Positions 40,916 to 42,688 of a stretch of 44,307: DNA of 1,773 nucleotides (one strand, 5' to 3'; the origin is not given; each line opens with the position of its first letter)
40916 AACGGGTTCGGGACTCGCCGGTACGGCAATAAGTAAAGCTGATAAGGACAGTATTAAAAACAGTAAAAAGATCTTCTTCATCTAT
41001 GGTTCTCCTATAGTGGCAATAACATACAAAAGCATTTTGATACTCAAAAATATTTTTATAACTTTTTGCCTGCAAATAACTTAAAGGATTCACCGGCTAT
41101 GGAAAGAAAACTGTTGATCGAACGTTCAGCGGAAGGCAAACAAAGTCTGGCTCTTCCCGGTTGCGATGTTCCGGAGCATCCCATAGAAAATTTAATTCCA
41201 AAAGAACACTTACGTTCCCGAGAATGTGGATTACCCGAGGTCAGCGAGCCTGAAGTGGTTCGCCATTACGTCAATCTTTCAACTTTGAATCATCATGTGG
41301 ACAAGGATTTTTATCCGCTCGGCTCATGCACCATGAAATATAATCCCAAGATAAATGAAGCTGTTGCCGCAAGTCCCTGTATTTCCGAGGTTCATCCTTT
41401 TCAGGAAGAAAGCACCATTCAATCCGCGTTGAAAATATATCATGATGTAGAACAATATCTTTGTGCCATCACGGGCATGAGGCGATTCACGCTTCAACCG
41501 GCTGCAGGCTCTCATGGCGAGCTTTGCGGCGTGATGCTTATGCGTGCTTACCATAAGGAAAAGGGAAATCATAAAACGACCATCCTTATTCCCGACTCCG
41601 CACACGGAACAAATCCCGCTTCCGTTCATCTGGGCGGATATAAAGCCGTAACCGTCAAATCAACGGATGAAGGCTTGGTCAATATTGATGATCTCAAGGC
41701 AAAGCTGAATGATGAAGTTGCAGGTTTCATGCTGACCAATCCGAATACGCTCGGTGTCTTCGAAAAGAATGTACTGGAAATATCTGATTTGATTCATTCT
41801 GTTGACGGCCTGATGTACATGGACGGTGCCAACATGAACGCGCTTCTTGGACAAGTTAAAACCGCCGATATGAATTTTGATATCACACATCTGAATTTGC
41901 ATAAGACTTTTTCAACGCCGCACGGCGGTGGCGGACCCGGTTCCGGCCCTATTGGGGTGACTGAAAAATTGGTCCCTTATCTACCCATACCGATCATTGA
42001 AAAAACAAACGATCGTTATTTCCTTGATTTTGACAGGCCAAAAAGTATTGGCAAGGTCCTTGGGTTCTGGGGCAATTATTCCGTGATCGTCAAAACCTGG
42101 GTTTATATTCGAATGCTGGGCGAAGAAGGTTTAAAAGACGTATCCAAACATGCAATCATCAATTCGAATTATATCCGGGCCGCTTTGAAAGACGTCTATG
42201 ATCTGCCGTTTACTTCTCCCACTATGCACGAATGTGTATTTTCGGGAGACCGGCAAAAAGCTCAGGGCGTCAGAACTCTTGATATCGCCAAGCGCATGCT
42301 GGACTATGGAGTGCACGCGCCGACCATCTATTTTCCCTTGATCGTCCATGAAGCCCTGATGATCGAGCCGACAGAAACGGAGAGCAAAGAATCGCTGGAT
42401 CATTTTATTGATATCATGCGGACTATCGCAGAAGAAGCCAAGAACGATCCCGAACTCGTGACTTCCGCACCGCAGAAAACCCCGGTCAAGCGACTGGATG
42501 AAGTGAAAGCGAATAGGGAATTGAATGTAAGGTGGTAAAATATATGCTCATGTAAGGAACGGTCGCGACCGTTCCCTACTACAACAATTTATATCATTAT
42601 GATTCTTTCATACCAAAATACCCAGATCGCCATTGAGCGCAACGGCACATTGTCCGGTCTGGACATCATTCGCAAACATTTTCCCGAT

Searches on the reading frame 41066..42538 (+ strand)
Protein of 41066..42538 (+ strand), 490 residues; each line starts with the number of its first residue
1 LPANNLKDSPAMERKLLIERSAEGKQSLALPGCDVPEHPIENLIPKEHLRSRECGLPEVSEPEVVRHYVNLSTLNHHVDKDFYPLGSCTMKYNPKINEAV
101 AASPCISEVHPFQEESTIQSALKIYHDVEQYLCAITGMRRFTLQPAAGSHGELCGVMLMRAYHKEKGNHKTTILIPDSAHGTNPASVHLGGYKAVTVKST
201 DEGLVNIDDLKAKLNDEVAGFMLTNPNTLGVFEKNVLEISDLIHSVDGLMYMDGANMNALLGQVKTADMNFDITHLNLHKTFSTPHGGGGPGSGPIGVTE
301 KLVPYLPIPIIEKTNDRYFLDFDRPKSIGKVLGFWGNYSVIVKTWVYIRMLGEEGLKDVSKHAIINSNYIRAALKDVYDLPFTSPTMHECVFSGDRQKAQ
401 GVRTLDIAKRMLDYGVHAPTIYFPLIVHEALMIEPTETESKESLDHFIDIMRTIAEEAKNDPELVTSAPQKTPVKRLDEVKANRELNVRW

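Call 56: search_protein_families(library=pfam, proteins=[window:41066-42538:+], max_evalue=0.00001)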
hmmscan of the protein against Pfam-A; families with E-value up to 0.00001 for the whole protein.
window:41066-42538:+ (490 aa): 3 families
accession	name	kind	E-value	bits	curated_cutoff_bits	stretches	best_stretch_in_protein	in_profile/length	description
PF21478.3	GcvP2_C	-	3.7e-27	95.1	27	1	360-460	2-104/122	Glycine dehydrogenase, C-terminal domain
PF02347.22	GDC-P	-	1.6e-09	37.6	26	1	20-317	7-294/429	Glycine cleavage system P-protein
PF00266.25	Aminotran_5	-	3.4e-06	26.7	21.5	1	167-287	85-207/371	Aminotransferase class-V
